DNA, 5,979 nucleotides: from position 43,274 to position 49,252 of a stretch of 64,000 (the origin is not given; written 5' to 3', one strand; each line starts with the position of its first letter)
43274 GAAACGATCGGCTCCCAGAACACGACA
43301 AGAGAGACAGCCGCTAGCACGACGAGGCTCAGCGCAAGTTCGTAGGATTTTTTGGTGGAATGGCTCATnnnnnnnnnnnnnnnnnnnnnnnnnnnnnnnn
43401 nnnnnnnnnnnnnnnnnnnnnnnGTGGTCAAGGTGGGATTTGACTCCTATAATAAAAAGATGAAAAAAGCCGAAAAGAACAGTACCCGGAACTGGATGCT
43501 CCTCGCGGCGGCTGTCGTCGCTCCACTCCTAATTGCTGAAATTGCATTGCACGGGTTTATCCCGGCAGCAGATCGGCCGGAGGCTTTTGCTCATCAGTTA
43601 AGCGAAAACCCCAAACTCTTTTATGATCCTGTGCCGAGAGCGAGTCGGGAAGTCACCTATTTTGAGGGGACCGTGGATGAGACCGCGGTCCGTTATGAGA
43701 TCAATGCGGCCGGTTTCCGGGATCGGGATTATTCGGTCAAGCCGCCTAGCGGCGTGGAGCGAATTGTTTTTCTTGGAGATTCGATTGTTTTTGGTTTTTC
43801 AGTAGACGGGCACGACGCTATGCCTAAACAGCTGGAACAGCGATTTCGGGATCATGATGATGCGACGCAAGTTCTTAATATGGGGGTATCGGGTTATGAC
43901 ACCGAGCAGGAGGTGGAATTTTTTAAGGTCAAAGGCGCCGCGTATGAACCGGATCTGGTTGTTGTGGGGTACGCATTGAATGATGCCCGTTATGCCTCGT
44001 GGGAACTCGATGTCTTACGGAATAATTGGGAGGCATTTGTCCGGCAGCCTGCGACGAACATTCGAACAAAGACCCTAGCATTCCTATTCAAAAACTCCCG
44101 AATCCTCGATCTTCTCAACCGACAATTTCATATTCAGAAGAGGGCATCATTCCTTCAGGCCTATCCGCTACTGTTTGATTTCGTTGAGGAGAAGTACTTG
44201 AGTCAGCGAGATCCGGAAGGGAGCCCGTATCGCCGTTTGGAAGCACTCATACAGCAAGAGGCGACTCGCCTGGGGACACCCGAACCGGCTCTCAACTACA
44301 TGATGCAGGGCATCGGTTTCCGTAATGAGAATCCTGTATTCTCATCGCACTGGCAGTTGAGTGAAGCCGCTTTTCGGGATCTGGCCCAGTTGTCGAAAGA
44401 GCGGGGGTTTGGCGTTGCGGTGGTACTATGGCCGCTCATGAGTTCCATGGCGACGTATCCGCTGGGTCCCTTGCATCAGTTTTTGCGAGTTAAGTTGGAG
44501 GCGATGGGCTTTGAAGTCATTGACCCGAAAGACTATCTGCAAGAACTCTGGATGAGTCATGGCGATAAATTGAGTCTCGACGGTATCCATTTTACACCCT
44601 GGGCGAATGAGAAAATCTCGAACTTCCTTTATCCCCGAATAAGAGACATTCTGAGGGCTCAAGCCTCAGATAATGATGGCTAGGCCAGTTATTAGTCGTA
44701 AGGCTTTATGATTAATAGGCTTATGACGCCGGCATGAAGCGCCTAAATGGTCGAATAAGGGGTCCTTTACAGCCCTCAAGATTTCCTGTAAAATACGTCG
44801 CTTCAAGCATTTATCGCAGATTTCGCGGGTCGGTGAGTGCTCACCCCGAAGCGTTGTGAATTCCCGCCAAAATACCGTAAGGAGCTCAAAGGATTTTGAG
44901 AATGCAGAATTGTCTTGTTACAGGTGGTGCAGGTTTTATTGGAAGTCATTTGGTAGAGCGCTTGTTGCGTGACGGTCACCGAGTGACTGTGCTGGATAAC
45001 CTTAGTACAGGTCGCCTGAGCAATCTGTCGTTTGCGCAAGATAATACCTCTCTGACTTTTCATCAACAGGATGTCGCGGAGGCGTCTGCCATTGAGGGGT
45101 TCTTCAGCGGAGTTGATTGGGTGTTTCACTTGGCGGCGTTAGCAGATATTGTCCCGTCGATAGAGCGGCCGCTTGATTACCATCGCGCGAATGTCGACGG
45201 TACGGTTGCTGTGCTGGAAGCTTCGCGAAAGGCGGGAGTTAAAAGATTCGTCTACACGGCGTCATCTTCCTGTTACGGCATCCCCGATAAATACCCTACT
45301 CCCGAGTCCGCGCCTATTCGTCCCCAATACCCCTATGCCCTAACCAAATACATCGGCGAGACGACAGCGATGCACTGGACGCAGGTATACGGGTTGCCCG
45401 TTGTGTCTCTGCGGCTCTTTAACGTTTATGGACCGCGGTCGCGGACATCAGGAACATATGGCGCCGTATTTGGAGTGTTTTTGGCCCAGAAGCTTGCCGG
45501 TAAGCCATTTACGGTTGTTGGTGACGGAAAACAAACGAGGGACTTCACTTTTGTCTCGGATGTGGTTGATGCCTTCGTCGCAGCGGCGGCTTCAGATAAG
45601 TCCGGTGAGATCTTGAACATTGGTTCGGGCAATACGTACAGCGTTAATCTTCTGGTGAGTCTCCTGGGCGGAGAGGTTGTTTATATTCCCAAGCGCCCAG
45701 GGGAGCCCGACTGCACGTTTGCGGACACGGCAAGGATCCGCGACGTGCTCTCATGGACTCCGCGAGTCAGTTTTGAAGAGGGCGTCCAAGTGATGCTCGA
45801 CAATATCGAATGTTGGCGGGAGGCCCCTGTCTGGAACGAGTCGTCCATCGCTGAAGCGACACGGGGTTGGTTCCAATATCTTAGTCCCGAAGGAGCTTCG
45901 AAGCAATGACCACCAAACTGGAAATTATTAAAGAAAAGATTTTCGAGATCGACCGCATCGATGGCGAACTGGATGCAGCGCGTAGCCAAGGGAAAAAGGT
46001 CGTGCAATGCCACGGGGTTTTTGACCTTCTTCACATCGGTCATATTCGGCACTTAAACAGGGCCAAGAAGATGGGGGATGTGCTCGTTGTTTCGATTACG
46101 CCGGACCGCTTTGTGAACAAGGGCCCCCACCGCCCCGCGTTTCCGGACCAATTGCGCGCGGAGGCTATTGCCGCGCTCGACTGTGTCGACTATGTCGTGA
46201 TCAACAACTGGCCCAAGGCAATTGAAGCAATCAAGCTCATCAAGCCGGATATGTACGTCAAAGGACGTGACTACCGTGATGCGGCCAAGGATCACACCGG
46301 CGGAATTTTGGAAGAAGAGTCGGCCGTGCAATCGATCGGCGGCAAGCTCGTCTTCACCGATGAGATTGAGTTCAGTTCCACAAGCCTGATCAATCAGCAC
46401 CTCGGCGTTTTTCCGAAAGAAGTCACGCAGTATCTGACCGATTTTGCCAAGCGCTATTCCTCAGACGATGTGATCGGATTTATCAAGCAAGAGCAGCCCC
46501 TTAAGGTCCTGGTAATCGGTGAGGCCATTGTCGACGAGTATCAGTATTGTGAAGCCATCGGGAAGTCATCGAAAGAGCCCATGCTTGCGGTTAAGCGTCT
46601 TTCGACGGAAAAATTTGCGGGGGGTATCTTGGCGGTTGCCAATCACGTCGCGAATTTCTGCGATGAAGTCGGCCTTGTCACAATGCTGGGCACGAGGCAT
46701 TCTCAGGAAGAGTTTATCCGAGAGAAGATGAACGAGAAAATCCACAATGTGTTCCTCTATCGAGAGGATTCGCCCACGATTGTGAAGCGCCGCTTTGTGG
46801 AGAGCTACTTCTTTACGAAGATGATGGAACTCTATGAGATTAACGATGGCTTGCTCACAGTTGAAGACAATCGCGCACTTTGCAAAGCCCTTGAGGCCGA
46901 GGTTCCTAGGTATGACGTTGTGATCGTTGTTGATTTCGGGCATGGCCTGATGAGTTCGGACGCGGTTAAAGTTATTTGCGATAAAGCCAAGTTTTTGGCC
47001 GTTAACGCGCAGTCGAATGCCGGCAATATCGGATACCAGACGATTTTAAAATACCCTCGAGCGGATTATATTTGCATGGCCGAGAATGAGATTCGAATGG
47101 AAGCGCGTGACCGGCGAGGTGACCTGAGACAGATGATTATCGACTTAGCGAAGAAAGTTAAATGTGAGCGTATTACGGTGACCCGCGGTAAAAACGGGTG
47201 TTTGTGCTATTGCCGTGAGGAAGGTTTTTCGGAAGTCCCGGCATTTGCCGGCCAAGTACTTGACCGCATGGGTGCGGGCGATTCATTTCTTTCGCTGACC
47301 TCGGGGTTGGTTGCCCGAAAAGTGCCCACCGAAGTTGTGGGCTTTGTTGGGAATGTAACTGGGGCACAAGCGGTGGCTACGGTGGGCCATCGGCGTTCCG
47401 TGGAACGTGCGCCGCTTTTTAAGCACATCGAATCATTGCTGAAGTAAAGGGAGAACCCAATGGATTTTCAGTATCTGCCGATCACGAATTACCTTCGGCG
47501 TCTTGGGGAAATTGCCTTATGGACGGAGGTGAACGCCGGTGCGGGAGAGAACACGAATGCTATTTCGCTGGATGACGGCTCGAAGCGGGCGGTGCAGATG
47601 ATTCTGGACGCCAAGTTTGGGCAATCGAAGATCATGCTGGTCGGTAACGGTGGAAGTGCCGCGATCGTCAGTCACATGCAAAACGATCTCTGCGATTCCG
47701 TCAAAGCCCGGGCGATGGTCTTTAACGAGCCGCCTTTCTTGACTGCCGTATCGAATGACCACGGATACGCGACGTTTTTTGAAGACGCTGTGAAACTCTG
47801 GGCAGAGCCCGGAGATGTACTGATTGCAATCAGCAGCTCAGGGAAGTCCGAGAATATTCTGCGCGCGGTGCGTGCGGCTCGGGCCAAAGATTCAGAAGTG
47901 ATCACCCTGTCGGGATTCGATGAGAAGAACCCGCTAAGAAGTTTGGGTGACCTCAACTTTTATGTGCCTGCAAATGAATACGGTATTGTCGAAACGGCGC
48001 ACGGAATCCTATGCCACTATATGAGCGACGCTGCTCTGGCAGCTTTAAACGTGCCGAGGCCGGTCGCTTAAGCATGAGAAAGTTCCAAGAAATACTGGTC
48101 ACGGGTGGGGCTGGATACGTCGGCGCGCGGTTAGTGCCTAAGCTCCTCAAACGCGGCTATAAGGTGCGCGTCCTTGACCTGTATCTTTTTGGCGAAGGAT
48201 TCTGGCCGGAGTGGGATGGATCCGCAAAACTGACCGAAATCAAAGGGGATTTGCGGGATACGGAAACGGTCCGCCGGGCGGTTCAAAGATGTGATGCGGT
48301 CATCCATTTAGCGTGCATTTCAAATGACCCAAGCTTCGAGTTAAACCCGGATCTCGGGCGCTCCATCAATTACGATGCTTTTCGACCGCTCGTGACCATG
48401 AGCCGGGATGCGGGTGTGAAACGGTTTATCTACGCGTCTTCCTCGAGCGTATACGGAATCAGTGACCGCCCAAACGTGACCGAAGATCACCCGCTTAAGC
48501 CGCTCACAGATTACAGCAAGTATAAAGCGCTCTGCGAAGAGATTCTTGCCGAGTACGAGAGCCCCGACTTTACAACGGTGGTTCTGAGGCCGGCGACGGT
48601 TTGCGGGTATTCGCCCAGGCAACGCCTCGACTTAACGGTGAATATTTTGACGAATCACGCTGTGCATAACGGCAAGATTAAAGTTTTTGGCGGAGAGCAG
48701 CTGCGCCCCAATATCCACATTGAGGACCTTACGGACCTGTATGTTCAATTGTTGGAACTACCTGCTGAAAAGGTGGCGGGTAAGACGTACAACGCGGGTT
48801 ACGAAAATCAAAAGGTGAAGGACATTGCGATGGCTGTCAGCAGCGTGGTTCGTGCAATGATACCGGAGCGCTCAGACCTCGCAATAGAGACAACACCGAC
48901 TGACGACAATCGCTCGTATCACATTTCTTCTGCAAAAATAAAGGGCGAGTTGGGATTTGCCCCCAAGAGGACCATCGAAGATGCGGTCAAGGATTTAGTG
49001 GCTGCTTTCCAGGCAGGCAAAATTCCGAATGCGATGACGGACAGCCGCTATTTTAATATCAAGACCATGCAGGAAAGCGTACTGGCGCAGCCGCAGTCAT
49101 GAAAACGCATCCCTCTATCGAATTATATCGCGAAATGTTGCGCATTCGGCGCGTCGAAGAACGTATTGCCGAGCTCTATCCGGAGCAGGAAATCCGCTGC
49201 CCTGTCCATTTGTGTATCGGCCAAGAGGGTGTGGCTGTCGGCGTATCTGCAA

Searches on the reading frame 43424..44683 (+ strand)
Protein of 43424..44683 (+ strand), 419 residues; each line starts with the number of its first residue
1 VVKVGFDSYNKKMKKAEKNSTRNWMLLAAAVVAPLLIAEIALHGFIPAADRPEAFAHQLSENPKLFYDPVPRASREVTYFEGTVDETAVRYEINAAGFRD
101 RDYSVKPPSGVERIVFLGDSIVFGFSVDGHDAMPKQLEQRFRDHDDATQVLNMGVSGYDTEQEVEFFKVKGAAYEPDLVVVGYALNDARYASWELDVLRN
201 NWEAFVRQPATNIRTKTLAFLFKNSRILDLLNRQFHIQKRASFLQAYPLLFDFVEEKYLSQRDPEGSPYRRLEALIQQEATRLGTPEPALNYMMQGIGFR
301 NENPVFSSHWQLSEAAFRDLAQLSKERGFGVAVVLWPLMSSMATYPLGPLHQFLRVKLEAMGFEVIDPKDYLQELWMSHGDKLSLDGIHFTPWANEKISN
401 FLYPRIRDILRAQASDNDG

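Call 9: search_protein_families(library=pfam, proteins=[window:43424-44683:+])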
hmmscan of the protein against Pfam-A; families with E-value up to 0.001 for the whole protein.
window:43424-44683:+ (419 aa): 2 families
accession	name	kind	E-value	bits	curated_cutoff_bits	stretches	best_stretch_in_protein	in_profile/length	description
PF13472.12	Lipase_GDSL_2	-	2.7e-12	48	32.9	1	116-208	1-95/178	GDSL-like Lipase/Acylhydrolase family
PF00657.28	Lipase_GDSL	-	7.2e-06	26.7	23.6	1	114-214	1-115/208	GDSL-like Lipase/Acylhydrolase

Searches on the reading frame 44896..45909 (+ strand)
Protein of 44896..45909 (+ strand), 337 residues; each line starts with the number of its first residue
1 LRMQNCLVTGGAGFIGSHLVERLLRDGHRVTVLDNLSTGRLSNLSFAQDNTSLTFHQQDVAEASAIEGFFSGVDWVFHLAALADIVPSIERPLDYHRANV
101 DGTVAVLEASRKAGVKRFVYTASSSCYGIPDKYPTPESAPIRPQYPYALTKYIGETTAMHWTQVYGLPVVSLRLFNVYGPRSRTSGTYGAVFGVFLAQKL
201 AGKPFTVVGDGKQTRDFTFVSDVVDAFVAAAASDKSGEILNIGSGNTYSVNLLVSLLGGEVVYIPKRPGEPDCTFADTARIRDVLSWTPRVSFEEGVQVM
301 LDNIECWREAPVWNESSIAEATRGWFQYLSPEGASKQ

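Call 9: search_protein_families(library=pfam, proteins=[window:44896-45909:+])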
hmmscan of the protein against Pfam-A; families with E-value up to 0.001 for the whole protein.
window:44896-45909:+ (337 aa): 9 families
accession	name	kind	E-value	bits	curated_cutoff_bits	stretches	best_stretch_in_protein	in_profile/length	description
PF01370.27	Epimerase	-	6e-65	219.4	20.9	1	7-243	2-240/240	NAD dependent epimerase/dehydratase family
PF16363.11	GDP_Man_Dehyd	-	4.8e-61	207.5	27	1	7-300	1-332/332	GDP-mannose 4,6 dehydratase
PF01073.25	3Beta_HSD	-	3e-25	89.2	22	1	7-233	1-231/280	3-beta hydroxysteroid dehydrogenase/isomerase family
PF02719.21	Polysacc_synt_2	-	8.7e-16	58.4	20.2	1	7-254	2-240/293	Polysaccharide biosynthesis protein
PF07993.18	NAD_binding_4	-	4.2e-13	49.5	20.1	2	68-188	84-217/258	Male sterility protein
PF13460.12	NAD_binding_10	-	1.4e-11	45.1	27.2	1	10-144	1-120/184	NAD(P)H-binding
PF04321.23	RmlD_sub_bind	-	1.1e-08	35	27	1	6-233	3-199/287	RmlD substrate binding domain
PF05368.20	NmrA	-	3.4e-08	33.9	27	1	5-122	4-106/298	NmrA-like family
PF00106.31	adh_short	-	9.3e-05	22.4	26.6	0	6-72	3-70/195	short chain dehydrogenase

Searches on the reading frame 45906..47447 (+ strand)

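Call 9: search_protein_families(library=pfam, proteins=[window:45906-47447:+])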
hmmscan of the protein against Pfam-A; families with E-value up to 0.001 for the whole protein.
window:45906-47447:+ (513 aa): 2 families
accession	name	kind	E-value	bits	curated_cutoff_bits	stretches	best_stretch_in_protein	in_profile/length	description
PF00294.29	PfkB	-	2.3e-15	57.2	25.8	1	200-499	3-299/302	pfkB family carbohydrate kinase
PF01467.32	CTP_transf_like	-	2.5e-15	57.3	21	1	36-160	3-129/133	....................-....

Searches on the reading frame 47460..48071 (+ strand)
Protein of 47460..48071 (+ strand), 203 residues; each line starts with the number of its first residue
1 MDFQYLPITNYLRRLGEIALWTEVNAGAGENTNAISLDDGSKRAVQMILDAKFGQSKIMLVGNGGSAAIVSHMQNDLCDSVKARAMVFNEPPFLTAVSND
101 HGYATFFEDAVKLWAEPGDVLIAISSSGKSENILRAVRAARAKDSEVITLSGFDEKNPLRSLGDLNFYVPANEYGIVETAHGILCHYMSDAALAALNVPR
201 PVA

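Call 9: search_protein_families(library=pfam, proteins=[window:47460-48071:+])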
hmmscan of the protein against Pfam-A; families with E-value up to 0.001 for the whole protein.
window:47460-48071:+ (203 aa): 2 families
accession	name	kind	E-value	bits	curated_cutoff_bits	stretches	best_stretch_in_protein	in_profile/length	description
PF13580.11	SIS_2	-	3.1e-14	53.6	27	1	42-152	22-138/138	SIS domain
PF01380.27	SIS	-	2.2e-06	27.9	25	1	107-173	43-108/131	SIS domain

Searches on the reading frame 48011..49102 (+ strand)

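Call 9: search_protein_families(library=pfam, proteins=[window:48011-49102:+])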
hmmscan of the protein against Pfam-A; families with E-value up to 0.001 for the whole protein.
window:48011-49102:+ (363 aa): 8 families
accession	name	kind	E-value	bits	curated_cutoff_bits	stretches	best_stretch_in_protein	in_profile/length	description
PF01370.27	Epimerase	-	3.1e-41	141.8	20.9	1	28-263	1-240/240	NAD dependent epimerase/dehydratase family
PF16363.11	GDP_Man_Dehyd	-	1e-28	101.3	27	1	29-328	1-331/332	GDP-mannose 4,6 dehydratase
PF01073.25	3Beta_HSD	-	4.3e-23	82.2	22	1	29-243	1-224/280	3-beta hydroxysteroid dehydrogenase/isomerase family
PF04321.23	RmlD_sub_bind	-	1.1e-15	57.9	27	1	27-331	2-283/287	RmlD substrate binding domain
PF13460.12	NAD_binding_10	-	5.7e-13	49.6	27.2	1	32-196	1-145/184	NAD(P)H-binding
PF07993.18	NAD_binding_4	-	2.6e-08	33.8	20.1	1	84-201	79-211/258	Male sterility protein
PF05368.20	NmrA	-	4.8e-08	33.4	27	1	26-147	3-110/298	NmrA-like family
PF02719.21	Polysacc_synt_2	-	2.1e-07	30.9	20.2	1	28-144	1-128/293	Polysaccharide biosynthesis protein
